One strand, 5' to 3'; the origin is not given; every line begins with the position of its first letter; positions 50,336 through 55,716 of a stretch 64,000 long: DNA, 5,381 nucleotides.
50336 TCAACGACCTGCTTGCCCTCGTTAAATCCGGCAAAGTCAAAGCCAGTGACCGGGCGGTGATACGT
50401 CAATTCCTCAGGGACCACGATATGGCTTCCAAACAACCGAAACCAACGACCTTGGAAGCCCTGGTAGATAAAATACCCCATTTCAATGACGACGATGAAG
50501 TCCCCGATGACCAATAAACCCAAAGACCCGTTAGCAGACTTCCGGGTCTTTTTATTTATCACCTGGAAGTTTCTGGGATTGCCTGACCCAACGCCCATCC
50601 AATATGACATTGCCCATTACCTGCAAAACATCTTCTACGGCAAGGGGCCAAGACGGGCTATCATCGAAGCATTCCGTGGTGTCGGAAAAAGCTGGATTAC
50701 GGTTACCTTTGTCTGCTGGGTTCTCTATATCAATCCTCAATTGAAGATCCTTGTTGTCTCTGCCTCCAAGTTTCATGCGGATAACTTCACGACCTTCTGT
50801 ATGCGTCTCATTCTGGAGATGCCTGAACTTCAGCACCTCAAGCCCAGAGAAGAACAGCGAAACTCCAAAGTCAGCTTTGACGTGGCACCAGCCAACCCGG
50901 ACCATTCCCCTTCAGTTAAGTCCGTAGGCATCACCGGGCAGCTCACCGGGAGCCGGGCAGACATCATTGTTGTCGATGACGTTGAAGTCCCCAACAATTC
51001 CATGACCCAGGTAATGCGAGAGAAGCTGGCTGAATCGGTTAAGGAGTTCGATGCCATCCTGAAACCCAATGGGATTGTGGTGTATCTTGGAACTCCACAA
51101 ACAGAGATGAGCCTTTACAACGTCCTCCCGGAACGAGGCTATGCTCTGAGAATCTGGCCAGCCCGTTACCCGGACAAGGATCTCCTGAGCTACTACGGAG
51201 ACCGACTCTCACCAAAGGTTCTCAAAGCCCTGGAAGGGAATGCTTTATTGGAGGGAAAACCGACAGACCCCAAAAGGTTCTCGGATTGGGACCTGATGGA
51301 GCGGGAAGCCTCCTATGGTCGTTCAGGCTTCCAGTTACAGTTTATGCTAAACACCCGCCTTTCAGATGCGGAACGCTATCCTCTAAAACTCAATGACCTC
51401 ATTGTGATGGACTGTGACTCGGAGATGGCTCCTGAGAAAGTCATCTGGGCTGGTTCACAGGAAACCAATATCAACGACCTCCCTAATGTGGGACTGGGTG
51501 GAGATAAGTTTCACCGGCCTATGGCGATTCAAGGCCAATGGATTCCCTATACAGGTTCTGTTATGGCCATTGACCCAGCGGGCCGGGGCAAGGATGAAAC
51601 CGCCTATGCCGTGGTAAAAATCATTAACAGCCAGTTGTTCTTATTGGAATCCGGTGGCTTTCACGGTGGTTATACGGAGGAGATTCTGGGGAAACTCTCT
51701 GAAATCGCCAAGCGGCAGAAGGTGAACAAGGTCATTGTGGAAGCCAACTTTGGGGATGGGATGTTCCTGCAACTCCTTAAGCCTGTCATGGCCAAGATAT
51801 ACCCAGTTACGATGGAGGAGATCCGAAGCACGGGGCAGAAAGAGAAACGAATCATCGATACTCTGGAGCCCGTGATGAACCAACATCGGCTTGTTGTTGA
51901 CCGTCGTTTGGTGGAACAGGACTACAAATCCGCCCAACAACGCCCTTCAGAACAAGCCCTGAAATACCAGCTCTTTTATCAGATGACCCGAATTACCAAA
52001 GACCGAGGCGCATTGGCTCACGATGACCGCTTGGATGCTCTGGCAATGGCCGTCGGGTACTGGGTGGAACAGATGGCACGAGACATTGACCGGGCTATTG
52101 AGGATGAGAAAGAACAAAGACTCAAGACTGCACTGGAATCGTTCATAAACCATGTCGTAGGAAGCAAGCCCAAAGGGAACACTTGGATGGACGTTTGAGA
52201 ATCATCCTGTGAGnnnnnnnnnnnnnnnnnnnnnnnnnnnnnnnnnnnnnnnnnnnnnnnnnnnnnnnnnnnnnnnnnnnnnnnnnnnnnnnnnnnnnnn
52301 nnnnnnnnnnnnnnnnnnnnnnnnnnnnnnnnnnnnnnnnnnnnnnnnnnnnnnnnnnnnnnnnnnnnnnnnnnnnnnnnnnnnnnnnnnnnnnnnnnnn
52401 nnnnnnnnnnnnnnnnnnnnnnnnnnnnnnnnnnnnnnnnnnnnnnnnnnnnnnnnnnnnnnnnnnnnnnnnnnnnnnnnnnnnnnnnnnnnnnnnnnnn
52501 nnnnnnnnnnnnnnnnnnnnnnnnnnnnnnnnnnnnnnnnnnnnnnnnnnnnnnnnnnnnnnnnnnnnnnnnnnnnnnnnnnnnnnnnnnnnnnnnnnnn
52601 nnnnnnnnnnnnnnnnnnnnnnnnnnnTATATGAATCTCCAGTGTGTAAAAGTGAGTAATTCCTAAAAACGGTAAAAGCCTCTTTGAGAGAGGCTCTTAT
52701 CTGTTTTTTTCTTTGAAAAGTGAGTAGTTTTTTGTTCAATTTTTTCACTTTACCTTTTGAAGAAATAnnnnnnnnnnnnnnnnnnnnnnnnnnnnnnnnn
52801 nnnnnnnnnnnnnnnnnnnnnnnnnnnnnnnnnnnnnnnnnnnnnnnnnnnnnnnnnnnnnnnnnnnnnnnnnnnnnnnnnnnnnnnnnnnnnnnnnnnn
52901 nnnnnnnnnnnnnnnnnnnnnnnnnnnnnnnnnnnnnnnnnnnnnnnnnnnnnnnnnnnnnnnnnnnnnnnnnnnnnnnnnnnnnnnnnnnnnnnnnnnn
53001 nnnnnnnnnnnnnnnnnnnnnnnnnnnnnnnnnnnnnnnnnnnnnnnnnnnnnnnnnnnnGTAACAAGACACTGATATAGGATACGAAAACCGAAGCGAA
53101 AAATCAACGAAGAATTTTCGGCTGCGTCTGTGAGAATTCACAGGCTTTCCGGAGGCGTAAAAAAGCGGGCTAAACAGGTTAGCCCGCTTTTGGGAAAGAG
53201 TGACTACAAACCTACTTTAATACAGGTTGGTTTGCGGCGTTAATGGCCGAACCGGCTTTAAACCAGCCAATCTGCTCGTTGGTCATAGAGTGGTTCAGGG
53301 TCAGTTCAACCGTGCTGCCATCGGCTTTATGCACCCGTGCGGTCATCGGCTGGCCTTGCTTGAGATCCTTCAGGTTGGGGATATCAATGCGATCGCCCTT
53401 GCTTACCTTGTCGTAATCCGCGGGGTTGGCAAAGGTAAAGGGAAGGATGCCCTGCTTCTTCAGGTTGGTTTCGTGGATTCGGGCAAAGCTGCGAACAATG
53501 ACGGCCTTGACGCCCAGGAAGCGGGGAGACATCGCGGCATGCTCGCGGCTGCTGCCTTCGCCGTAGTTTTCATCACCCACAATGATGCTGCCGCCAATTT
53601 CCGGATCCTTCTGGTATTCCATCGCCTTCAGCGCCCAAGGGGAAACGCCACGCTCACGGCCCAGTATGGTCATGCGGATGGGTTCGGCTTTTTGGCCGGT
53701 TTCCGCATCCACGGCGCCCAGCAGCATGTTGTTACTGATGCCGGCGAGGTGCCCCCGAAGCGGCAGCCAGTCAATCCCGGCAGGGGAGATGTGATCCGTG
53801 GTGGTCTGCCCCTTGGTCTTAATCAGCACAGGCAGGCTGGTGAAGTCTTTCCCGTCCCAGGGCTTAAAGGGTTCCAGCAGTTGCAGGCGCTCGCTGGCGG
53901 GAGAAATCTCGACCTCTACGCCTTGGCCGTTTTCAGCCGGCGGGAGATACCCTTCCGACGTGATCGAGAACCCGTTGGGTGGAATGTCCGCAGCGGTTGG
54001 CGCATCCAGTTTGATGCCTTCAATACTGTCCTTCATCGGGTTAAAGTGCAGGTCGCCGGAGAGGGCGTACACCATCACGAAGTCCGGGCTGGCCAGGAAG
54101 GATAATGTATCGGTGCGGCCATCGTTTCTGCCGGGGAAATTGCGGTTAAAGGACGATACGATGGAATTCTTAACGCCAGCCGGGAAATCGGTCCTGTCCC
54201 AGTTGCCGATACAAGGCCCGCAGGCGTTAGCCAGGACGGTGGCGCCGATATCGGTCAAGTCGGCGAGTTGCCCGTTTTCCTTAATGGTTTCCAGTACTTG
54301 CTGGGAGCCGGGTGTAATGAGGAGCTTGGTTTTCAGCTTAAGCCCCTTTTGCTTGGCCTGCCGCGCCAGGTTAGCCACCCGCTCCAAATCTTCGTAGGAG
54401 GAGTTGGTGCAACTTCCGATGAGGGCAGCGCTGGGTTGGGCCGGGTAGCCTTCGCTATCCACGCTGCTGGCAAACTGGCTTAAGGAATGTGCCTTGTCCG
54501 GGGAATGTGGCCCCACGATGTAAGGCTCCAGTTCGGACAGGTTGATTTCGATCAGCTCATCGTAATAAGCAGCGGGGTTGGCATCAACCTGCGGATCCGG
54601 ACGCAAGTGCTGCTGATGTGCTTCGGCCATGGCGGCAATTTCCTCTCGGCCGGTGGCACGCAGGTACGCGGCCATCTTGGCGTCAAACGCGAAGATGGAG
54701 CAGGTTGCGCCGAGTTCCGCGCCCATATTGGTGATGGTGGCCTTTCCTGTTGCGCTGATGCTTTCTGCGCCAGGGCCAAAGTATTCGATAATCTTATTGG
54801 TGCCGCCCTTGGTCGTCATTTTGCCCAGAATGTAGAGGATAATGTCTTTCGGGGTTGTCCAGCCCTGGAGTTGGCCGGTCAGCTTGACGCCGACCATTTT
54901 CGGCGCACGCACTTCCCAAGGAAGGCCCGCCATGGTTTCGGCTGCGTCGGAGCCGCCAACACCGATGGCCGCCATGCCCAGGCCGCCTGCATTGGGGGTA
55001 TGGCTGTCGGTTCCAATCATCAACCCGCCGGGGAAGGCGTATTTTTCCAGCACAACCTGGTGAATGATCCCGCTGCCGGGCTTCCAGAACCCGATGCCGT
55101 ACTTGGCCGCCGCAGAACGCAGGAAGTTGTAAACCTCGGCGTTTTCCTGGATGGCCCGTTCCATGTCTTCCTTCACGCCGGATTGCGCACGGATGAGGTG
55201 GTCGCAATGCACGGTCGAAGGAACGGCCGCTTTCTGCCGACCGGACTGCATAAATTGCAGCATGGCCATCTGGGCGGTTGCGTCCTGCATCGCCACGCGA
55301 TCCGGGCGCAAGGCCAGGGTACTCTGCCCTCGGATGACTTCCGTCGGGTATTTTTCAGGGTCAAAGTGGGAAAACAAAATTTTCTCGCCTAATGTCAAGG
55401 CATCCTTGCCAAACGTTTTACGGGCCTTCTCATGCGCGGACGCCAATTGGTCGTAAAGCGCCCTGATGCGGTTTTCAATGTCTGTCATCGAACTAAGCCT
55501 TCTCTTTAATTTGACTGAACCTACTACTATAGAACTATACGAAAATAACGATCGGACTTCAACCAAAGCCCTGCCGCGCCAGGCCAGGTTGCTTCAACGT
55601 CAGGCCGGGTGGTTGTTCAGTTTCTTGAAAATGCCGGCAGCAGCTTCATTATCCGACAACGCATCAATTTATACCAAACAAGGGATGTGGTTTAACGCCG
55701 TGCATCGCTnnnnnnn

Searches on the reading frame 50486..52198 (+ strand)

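Call 82: search_protein_families(library=phrogs, proteins=[window:50486-52198:+], max_evalue=0.00001)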
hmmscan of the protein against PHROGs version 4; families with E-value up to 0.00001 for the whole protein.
window:50486-52198:+ (570 aa): 4 families
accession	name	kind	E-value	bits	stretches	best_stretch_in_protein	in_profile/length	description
phrog_38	-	head and packaging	3.7e-116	390.6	1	16-541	270-718/760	terminase large subunit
phrog_17672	-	head and packaging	1.4e-76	259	1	30-367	45-390/395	terminase large subunit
phrog_15524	-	head and packaging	3.3e-73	247.2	1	357-554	4-201/249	terminase large subunit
phrog_4758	-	head and packaging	2.3e-31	110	1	33-230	37-235/243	terminase large subunit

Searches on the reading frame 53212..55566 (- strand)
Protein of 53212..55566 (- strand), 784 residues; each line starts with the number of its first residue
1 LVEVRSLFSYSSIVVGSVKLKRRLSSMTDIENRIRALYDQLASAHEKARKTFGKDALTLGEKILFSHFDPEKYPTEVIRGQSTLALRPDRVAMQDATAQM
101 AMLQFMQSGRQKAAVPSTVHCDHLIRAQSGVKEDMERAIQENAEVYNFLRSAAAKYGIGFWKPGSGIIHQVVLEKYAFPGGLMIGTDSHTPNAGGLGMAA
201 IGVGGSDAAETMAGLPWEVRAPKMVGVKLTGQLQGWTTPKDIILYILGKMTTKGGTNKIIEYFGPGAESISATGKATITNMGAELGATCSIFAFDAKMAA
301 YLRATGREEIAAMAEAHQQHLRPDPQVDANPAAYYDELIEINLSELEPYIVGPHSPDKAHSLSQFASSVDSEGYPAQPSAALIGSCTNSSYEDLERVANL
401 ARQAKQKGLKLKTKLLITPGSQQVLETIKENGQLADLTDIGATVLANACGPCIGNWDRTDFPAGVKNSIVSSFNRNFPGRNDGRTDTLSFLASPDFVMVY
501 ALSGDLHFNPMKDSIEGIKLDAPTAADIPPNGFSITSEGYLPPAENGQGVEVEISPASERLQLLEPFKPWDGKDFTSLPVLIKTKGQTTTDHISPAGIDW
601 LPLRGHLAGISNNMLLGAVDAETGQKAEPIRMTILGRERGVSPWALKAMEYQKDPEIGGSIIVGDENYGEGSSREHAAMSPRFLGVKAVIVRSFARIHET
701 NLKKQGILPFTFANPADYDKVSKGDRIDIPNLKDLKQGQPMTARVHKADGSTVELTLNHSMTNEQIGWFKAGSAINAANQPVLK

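Call 19: search_protein_families(library=ncbifam, proteins=[window:53212-55566:-], max_evalue=0.00001)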
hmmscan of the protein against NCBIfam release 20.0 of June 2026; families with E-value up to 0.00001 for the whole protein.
window:53212-55566:- (784 aa): 26 families (the best 25 are shown)
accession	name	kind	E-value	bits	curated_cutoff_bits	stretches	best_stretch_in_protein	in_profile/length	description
TIGR01340.1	aconitase_mito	equivalog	3.5e-296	984.4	825.35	1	38-777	1-744/745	aconitate hydratase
NF005558.0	PRK07229.1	equivalog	2.2e-248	826.1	612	1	56-780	2-643/647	aconitate hydratase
TIGR01342.1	acon_putative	hypoth_equivalog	2.4e-137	458.9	719.15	1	83-766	21-635/655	putative aconitate hydratase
NF006757.0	PRK09277.1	subfamily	7.1e-95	318.5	686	2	115-516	122-568/888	aconitate hydratase AcnA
NF009520.0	PRK12881.1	subfamily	2.9e-91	306.5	905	2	85-516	79-569/893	aconitate hydratase AcnA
TIGR01341.1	aconitase_1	equivalog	4.2e-83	279.5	945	3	119-368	114-375/876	aconitate hydratase AcnA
NF001614.1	PRK00402.1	subfamily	1.3e-76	257.9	385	1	58-506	2-411/415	aconitase/3-isopropylmalate dehydratase large subunit family protein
TIGR01343.1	hacA_fam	subfamily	7.4e-70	235.6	385.7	1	58-506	1-408/412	homoaconitate hydratase family protein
TIGR02086.1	IPMI_arch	subfamily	3.8e-68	230.1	410.15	1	58-506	2-406/411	3-isopropylmalate dehydratase/homoaconitate hydratase family large subunit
TIGR02333.1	2met_isocit_dHY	equivalog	3.6e-62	210.4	1419.85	2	142-515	144-544/858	Fe/S-dependent 2-methylisocitrate dehydratase AcnD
NF009116.0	PRK12466.1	subfamily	1.7e-56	191.7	531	2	86-364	27-305/472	3-isopropylmalate dehydratase large subunit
NF008503.0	PRK11413.1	equivalog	4.6e-54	183.6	641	3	139-366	103-315/753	hydratase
TIGR02083.1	LEU2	equivalog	7.3e-54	183.3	610.65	1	58-506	2-413/419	3-isopropylmalate dehydratase large subunit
NF004016.0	PRK05478.1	subfamily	2e-50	171.7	510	2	89-366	29-305/468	3-isopropylmalate dehydratase large subunit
NF040615.1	HacA_Meth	equivalog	2.2e-49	168.3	550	1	120-505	59-414/419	homoaconitase large subunit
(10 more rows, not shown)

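Call 39: find_related_loci(query=window:53212-55566:-, collection=genome_contigs, flank=8000)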
Query window:53212-55566:- (784 aa) in genome_contigs; peptide patterns used: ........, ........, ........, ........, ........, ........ (x = any residue, [..] = any of these).
600 stretches matched a pattern (row limit reached: there are more); 600 encode a relative of the query (tblastn E <= 1e-3); the best 80 are kept; 80 distinct loci.
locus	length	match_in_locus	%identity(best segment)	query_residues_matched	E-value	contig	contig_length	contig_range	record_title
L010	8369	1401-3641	61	32-781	0e+0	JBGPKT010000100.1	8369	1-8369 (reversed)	MAG: Nitrospiria bacterium isolate OBJ_0618_7090110_28 k141_1556627_length_8369_cov_12.0018, whole genome shotgun sequen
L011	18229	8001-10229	61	34-779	0e+0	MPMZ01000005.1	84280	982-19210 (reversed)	MAG: Nitrospira sp. bin75 NODE_483_length_84280_cov_12.9181_ID_965, whole genome shotgun sequence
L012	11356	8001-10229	61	34-779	0e+0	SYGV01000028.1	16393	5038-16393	MAG: Nitrospiraceae bacterium isolate F1-60-MAGs110 F1-60__c76545, whole genome shotgun sequence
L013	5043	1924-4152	61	34-779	0e+0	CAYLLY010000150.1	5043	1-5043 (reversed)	MAG TPA_asm: uncultured Nitrospirales bacterium isolate binchicken_co21_464 genome assembly, contig: NODE_22235_length_5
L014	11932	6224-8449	60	35-779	0e+0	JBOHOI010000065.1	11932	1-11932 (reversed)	MAG: Nitrospiraceae bacterium isolate SD8032_metabat2.bin.4 NODE_1204_length_11932_cov_1.645150, whole genome shotgun se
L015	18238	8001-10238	60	35-783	0e+0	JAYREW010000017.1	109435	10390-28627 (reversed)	MAG: Nitrospiraceae bacterium isolate SH_SHASGE3bin.17 k141_716348, whole genome shotgun sequence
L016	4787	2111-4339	60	34-779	0e+0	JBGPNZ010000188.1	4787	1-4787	MAG: Nitrospiraceae bacterium isolate OBJ_0618_7090110_202 k141_4563618_length_4787_cov_59.3685, whole genome shotgun se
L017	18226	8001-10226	60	35-779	0e+0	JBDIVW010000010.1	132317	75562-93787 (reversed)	MAG: Nitrospiraceae bacterium isolate Bin_25 NODE_100_length_132317_cov_13.467834, whole genome shotgun sequence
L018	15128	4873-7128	60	24-779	0e+0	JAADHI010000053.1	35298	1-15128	MAG: Candidatus Manganitrophaceae bacterium isolate M_MetaBat.18 contig-127_1536, whole genome shotgun sequence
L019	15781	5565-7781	60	34-776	0e+0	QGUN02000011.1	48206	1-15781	MAG: Pseudomonadota bacterium isolate ZC4RG40 NODE_452_length_48206_cov_19.687005, whole genome shotgun sequence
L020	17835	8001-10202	59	37-777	0e+0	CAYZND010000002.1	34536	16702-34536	MAG TPA_asm: uncultured Mesoterricola sp. isolate SRP231805_co2_259 genome assembly, contig: NODE_465_length_34536_cov_5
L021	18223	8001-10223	59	34-777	0e+0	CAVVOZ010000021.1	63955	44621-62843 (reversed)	MAG: uncultured Candidatus Rokubacteria bacterium isolate MFD02242.bin.2.101 genome assembly, contig: contig_27874, whol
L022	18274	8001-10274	56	21-781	0e+0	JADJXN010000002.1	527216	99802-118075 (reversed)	MAG: Oligoflexia bacterium isolate Kalu_18-Q3-R12-55_MAXAC.131 tig00002188-10-5250020, whole genome shotgun sequence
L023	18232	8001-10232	60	35-782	0e+0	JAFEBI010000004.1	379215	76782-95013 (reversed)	MAG: Nitrospira sp. isolate KAN-bin2 Nitrospira-sp.-KAN-bin2__4__length-379215, whole genome shotgun sequence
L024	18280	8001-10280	58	13-776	0e+0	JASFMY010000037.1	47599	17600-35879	MAG: Ignavibacteria bacterium isolate D0817S12remetaG_Bin_1194 D0817S12remetaG_FD_scaffold_40_c1, whole genome shotgun s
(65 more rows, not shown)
